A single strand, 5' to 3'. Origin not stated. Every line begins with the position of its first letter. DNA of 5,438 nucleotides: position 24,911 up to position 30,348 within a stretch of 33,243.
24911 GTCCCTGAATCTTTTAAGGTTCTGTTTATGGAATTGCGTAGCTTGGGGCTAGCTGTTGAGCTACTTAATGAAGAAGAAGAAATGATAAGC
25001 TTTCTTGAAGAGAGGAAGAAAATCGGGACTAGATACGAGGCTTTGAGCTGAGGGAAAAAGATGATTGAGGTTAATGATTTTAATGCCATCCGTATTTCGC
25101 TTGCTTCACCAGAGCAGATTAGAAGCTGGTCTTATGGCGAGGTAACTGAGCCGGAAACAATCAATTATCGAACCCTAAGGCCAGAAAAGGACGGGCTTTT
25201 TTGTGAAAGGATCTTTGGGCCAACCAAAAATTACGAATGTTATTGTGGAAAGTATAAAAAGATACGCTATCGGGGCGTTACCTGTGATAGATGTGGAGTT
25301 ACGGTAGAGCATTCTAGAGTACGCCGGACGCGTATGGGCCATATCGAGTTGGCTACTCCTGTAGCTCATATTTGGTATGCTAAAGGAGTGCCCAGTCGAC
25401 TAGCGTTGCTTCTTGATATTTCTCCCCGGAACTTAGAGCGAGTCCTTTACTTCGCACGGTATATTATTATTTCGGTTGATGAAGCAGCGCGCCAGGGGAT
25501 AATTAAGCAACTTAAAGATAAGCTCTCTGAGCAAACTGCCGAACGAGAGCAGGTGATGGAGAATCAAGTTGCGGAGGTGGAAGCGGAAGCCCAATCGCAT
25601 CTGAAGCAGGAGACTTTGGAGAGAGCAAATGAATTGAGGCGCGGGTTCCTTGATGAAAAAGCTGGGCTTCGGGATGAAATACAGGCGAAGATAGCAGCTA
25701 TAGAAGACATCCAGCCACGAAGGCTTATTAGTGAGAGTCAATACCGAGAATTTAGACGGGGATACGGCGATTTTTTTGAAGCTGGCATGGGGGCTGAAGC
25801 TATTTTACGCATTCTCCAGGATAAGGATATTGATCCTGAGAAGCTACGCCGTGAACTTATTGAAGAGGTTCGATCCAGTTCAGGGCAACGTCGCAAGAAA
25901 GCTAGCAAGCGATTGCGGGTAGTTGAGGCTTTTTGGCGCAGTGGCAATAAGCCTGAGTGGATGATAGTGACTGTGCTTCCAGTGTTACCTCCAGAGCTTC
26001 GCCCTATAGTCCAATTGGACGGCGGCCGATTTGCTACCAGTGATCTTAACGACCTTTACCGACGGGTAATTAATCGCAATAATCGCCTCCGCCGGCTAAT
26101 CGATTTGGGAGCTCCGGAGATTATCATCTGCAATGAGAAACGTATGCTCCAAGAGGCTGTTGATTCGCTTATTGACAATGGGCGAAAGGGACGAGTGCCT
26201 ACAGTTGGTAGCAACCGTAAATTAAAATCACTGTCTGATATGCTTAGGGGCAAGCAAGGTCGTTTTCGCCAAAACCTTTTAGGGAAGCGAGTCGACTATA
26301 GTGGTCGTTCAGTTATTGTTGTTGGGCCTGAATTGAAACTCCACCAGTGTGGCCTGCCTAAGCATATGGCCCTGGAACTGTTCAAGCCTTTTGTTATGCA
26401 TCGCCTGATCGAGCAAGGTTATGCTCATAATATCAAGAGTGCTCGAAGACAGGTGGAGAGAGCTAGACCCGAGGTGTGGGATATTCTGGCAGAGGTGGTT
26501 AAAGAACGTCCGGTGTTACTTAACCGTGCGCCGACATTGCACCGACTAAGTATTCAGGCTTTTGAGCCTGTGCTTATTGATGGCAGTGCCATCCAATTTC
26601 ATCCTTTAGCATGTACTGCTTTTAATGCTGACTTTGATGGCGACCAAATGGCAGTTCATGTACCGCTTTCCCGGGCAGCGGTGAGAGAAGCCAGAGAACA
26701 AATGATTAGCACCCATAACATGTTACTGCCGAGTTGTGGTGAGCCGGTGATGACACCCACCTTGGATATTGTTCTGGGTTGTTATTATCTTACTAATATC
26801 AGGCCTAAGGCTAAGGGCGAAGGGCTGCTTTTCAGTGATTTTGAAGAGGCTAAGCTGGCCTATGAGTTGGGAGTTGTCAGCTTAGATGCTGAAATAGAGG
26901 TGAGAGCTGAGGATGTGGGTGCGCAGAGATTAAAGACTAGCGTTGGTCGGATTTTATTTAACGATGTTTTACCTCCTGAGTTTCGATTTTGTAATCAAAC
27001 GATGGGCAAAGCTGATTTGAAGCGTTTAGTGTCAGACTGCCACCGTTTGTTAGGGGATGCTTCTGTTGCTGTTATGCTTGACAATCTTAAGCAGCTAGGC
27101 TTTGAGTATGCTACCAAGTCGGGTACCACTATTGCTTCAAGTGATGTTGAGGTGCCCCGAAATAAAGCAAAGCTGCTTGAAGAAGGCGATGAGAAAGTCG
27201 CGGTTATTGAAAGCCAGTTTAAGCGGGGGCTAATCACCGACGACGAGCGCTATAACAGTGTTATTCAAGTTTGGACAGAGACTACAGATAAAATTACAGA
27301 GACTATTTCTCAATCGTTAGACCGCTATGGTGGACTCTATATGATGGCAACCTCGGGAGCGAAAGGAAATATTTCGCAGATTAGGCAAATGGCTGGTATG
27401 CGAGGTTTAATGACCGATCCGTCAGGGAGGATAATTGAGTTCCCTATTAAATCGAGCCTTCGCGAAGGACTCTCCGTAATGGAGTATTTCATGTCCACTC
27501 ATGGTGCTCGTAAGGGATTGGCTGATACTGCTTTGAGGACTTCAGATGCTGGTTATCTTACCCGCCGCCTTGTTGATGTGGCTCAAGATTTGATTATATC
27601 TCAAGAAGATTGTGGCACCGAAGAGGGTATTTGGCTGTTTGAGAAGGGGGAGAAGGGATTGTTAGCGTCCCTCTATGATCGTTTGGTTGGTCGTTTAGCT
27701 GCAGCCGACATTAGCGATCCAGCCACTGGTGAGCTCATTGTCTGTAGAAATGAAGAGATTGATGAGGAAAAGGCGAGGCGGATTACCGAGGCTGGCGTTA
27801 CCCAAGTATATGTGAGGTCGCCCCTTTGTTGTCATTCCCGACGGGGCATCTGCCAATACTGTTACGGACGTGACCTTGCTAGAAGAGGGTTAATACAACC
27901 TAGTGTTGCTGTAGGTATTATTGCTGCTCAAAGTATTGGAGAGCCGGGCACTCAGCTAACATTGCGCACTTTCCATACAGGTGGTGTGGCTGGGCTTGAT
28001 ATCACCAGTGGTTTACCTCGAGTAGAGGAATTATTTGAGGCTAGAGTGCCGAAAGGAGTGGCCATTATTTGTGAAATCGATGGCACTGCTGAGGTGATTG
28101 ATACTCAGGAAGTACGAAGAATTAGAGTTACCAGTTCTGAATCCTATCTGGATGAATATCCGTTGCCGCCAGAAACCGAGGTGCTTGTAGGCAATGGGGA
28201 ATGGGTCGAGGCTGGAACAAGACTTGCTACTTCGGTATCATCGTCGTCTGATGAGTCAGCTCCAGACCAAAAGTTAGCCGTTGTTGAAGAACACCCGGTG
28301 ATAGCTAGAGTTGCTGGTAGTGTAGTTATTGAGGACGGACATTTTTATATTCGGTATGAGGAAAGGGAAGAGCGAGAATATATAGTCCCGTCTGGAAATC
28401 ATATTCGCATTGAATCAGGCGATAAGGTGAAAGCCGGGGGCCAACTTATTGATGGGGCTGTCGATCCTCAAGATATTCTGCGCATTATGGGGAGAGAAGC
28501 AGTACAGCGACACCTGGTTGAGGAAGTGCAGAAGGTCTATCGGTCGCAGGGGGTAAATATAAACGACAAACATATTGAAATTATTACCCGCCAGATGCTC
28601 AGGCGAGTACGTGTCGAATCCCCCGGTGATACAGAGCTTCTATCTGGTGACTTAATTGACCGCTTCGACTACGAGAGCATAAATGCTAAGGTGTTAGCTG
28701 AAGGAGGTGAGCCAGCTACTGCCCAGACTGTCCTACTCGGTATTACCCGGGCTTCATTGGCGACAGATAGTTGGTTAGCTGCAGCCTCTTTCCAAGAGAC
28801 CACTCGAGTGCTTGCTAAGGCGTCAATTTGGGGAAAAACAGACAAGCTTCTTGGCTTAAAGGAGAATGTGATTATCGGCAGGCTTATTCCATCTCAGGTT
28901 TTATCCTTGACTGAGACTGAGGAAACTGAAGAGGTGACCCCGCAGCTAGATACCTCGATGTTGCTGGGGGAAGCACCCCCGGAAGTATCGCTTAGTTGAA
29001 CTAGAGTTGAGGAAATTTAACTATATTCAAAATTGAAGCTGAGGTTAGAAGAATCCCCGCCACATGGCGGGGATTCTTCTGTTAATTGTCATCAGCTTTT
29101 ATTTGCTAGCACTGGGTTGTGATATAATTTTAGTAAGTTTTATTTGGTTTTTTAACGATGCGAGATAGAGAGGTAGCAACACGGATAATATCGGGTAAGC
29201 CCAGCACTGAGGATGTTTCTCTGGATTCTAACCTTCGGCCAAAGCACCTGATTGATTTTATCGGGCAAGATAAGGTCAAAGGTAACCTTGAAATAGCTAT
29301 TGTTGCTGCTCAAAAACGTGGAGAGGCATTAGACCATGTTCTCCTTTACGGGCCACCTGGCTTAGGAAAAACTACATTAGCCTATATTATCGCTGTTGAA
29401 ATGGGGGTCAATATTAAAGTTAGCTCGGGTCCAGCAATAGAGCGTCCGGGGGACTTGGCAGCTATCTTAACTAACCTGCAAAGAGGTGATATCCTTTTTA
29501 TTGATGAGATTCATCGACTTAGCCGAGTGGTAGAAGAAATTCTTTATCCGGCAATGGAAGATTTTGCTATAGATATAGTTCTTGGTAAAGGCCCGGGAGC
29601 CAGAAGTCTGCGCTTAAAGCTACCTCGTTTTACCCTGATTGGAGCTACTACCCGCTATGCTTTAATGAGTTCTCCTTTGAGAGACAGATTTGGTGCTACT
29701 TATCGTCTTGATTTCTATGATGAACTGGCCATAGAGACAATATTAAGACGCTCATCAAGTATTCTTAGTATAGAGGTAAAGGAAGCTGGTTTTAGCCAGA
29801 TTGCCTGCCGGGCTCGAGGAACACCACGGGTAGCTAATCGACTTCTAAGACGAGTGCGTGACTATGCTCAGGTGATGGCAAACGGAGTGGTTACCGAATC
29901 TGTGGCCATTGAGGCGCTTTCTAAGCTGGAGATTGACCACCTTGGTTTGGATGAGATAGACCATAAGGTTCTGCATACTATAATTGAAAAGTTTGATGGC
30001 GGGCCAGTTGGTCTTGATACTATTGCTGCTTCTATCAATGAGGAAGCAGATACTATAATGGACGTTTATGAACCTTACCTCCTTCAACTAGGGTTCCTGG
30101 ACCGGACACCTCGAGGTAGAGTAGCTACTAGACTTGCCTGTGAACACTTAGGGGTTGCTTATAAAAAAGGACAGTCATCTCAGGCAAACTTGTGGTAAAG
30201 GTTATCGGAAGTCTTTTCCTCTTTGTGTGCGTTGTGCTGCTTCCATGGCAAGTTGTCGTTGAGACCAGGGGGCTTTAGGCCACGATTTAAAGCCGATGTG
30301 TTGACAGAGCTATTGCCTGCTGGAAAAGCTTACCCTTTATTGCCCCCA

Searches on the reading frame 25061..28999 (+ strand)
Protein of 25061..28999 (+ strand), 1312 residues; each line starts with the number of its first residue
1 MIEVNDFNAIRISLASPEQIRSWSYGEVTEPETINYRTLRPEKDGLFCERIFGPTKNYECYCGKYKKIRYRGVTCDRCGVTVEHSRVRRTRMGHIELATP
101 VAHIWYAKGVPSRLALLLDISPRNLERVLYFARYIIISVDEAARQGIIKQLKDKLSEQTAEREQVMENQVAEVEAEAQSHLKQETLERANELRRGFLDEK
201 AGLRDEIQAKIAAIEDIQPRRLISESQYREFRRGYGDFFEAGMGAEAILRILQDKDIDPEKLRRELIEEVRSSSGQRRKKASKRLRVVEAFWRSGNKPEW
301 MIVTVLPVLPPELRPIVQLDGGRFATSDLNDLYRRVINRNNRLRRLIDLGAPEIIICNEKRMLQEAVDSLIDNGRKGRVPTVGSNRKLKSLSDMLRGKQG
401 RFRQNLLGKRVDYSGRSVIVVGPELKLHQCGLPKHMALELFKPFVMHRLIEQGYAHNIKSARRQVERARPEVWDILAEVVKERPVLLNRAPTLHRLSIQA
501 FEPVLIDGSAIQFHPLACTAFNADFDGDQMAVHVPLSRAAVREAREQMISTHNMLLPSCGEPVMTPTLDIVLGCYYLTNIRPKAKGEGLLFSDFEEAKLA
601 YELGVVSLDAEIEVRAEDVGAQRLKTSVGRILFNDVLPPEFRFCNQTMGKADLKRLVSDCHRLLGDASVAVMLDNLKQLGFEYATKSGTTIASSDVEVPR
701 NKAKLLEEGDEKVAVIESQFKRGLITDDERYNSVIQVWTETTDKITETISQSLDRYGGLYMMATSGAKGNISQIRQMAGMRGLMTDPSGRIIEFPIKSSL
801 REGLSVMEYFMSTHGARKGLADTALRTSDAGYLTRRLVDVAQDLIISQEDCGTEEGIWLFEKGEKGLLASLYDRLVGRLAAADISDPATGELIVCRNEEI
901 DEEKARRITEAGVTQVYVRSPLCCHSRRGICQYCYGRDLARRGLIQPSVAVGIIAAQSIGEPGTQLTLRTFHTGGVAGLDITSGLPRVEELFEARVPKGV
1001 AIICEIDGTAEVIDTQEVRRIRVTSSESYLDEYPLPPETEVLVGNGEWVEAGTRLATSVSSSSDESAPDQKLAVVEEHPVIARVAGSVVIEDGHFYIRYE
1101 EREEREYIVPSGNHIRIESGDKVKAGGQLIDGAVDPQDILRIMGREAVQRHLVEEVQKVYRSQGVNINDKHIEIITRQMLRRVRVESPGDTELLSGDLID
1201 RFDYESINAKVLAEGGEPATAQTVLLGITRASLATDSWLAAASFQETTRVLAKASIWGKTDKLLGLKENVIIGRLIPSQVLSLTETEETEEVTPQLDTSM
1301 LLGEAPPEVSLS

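Call 35: list_cluster_members(proteins=[window:25061-28999:+, P0121, P0001, P0241])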
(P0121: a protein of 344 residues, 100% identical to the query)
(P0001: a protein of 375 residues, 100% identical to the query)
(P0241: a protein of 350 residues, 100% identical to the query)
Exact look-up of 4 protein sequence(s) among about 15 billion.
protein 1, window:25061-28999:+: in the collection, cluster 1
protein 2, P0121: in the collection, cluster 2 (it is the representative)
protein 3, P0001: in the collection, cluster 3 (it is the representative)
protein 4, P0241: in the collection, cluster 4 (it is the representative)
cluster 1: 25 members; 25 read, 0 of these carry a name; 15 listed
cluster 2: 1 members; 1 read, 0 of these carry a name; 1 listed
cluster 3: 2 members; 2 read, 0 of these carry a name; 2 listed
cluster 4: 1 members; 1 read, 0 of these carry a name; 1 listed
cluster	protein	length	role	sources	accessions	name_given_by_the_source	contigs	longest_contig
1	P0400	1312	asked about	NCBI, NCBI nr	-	-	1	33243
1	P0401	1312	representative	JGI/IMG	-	-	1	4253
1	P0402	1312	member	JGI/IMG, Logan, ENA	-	-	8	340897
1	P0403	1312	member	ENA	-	-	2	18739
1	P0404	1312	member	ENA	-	-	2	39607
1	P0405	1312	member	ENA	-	-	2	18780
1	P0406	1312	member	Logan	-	-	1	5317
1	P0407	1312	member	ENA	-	-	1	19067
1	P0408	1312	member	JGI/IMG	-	-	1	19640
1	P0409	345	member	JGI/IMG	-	-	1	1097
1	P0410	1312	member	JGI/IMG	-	-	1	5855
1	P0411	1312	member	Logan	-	-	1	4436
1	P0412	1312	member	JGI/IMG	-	-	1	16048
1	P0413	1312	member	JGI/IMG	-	-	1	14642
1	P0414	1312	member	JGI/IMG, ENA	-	-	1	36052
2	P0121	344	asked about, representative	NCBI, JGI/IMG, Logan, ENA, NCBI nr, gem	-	-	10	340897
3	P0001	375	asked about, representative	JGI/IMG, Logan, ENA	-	-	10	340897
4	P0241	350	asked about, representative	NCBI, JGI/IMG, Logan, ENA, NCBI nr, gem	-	-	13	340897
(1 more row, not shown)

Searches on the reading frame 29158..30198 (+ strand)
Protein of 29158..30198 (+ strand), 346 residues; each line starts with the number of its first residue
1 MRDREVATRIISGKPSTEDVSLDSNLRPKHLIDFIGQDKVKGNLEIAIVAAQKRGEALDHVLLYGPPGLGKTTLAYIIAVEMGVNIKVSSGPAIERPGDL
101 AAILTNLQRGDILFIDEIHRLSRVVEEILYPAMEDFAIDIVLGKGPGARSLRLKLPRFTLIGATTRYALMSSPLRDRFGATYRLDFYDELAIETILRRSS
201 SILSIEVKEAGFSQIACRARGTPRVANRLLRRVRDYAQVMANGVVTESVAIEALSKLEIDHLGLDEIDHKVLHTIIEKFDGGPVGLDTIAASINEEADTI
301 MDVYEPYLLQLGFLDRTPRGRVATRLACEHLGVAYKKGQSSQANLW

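Call 44: search_protein_families(library=pfam, proteins=[window:29158-30198:+], max_evalue=0.001)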
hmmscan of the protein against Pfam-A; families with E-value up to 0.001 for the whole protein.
window:29158-30198:+ (346 aa): 7 families
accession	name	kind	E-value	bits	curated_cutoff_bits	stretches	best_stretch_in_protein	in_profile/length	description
PF05496.18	RuvB_N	-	2.1e-79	265.2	27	1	26-184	1-159/159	Holliday junction DNA helicase RuvB P-loop domain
PF17864.7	AAA_lid_4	-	2.1e-27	95.1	27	1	187-260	1-74/74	RuvB AAA lid domain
PF05491.19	RuvB_C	-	1e-24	86.7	24.7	1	262-331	2-71/72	RuvB C-terminal winged helix domain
PF00004.35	AAA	-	3.5e-20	73.2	21.2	1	61-183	1-128/131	ATPase family associated with various cellular activities (AAA)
PF07728.20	AAA_5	-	3.5e-09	37.2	22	1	60-178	1-139/139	AAA domain (dynein-related subfamily)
PF01078.27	Mg_chelatase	-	7.3e-06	26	20.3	0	32-78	3-42/207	Magnesium chelatase, subunit ChlI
PF20720.3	nSTAND3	-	0.00036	20.7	27.2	1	56-84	15-43/155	Novel STAND NTPase 3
